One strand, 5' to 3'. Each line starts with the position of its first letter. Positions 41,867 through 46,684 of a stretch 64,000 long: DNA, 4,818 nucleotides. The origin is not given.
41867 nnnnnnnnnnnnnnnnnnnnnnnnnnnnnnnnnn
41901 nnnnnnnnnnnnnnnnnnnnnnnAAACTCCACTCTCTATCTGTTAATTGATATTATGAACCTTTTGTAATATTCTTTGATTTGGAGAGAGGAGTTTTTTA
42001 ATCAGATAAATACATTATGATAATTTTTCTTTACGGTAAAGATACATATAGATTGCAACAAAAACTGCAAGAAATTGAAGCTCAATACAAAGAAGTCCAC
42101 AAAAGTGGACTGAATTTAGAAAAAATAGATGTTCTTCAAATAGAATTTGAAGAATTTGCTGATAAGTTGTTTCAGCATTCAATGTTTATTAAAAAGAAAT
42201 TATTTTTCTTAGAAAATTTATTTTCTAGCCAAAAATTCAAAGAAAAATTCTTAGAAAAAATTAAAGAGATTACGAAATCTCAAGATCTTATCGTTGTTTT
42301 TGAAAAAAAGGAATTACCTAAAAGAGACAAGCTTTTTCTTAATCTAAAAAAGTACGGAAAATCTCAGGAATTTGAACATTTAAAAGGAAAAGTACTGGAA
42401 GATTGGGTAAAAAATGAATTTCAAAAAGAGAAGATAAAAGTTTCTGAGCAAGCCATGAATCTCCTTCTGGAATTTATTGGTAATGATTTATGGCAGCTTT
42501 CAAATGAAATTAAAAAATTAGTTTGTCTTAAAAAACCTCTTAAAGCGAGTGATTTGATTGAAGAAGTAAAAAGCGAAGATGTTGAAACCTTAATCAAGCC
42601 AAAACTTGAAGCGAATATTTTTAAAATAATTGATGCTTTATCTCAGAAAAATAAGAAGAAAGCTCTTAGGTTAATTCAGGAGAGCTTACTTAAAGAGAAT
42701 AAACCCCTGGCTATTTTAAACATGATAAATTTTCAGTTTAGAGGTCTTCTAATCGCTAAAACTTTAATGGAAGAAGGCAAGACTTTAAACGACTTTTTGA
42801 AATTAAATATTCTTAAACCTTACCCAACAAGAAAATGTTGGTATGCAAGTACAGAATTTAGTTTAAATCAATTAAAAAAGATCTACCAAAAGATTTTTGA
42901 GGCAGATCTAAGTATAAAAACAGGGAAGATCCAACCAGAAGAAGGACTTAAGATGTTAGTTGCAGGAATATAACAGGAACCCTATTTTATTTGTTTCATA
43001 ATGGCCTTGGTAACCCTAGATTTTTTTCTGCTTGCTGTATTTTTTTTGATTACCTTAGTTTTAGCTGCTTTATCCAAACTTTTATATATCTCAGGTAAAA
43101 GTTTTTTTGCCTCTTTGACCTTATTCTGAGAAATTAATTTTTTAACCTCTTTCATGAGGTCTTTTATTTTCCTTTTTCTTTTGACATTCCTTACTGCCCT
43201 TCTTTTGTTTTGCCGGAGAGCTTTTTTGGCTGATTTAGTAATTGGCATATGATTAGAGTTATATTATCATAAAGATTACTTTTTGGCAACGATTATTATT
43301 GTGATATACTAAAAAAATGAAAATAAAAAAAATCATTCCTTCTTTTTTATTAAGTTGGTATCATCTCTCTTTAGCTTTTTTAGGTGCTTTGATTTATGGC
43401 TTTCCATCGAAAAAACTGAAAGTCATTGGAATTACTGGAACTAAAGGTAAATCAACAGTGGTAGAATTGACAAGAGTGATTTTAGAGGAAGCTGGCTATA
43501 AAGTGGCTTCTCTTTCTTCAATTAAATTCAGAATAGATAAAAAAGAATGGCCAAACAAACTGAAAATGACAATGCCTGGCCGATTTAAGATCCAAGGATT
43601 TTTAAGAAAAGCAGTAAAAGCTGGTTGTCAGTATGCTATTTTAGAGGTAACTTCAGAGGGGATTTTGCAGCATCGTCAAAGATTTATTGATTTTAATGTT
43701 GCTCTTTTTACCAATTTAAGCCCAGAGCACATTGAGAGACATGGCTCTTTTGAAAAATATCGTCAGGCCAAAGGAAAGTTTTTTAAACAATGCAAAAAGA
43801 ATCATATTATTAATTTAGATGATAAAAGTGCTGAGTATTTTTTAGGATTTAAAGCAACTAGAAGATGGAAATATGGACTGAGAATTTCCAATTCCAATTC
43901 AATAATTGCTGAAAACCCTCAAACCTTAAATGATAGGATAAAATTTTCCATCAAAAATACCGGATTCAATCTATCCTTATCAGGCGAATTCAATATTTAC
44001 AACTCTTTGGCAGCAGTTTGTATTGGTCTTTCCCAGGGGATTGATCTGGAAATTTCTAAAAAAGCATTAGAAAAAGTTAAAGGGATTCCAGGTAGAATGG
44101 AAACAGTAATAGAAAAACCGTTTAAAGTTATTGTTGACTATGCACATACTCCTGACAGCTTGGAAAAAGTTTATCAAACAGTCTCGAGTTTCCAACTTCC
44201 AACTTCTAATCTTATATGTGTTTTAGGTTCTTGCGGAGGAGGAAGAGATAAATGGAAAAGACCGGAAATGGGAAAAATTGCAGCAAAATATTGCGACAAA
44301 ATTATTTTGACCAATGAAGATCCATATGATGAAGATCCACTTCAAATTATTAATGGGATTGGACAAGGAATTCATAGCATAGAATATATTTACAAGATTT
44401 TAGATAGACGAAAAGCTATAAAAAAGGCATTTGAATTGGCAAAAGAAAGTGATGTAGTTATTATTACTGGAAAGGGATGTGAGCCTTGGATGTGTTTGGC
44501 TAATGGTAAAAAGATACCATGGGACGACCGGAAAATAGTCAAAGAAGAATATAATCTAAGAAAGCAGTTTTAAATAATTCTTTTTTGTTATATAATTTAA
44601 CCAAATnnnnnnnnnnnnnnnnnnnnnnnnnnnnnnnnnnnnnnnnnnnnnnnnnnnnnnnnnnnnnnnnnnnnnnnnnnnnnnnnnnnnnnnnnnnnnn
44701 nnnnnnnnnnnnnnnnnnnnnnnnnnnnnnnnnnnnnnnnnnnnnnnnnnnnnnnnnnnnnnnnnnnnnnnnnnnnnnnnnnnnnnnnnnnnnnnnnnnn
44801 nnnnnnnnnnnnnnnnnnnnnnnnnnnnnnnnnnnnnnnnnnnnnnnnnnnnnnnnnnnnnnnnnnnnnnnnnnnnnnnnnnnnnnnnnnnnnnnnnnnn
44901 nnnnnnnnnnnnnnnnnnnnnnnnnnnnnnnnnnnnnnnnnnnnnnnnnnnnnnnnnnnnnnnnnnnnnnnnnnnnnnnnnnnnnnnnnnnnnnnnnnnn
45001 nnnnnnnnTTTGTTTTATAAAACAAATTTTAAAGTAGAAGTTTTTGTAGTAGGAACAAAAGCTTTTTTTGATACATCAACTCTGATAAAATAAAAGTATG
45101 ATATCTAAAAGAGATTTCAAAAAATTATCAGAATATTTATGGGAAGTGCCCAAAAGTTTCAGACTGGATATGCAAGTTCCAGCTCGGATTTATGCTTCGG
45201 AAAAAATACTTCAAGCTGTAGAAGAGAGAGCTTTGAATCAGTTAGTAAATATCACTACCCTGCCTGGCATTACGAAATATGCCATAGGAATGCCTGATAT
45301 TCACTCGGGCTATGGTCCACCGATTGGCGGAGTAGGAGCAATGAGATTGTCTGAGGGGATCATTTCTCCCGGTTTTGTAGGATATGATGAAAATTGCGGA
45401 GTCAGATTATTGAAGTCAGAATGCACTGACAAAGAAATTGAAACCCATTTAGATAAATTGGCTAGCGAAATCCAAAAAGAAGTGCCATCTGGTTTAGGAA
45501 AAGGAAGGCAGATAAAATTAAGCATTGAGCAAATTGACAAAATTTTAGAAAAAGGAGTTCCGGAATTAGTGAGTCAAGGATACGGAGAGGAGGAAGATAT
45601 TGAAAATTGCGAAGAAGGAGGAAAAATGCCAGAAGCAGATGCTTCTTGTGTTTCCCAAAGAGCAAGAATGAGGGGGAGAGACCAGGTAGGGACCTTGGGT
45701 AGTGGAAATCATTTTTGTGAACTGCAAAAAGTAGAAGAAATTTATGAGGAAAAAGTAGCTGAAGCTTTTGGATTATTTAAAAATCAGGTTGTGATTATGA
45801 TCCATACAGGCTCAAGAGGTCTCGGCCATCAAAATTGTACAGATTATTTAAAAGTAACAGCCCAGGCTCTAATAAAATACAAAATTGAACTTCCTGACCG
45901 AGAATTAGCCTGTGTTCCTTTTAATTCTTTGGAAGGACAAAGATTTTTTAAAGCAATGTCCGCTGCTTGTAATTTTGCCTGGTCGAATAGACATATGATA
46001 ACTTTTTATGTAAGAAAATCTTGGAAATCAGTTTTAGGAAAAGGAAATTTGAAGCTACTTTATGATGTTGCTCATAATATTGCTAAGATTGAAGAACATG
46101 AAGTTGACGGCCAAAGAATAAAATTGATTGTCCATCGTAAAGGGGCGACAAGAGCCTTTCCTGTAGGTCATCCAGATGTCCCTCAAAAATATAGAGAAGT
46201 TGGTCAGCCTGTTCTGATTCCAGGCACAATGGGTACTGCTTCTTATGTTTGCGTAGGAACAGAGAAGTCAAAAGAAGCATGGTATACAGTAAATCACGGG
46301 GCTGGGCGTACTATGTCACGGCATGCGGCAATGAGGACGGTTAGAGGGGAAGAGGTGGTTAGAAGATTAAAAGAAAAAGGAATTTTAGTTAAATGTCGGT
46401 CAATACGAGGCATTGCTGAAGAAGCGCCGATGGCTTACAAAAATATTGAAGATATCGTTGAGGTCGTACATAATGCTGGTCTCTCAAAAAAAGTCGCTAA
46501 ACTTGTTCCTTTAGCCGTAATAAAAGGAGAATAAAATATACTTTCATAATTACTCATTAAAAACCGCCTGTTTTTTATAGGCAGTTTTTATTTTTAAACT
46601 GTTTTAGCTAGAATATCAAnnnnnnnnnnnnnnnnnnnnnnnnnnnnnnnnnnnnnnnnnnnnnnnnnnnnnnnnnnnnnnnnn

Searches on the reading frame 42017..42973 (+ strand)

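Call 42: search_protein_families(library=pfam, proteins=[window:42017-42973:+], max_evalue=0.0001)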
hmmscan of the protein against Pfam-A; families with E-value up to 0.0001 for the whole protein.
window:42017-42973:+ (318 aa): 1 family
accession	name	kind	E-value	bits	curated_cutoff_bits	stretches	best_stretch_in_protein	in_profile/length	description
PF21694.2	DNA_pol3_delta_C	-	1.2e-24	87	27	1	198-316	1-119/121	DNA polymerase III delta subunit, C-terminal domain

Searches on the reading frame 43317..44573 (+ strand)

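Call 4: search_protein_families(library=pfam, proteins=[window:43317-44573:+], max_evalue=0.01)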
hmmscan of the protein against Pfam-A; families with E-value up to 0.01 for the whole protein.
window:43317-44573:+ (418 aa): 2 families
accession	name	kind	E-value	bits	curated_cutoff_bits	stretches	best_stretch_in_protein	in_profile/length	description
PF08245.18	Mur_ligase_M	-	1.1e-40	140.2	24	1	39-236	1-199/200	Mur ligase middle domain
PF02875.26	Mur_ligase_C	-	3.9e-28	99.3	28.4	1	259-387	1-127/127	Mur ligase, glutamate ligase domain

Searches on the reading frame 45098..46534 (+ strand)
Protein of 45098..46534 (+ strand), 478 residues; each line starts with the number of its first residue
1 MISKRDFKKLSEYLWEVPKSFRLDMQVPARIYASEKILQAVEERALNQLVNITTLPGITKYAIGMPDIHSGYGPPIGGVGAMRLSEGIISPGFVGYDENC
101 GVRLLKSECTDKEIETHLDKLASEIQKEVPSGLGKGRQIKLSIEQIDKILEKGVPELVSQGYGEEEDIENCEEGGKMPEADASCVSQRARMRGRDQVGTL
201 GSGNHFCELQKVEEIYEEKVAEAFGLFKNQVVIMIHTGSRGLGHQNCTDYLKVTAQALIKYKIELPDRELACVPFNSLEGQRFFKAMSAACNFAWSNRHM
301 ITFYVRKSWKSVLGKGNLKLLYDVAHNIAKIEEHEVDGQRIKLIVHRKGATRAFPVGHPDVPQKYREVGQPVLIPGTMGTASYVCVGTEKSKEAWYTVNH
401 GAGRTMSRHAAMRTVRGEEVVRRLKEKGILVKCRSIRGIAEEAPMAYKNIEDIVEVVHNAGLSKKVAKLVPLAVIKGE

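Call 4: search_protein_families(library=pfam, proteins=[window:45098-46534:+], max_evalue=0.01)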
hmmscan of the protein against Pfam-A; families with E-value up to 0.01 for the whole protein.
window:45098-46534:+ (478 aa): 1 family
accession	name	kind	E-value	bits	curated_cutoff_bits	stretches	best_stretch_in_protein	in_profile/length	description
PF01139.22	RtcB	-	7.3e-165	549.7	27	1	48-477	1-426/426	tRNA-splicing ligase RtcB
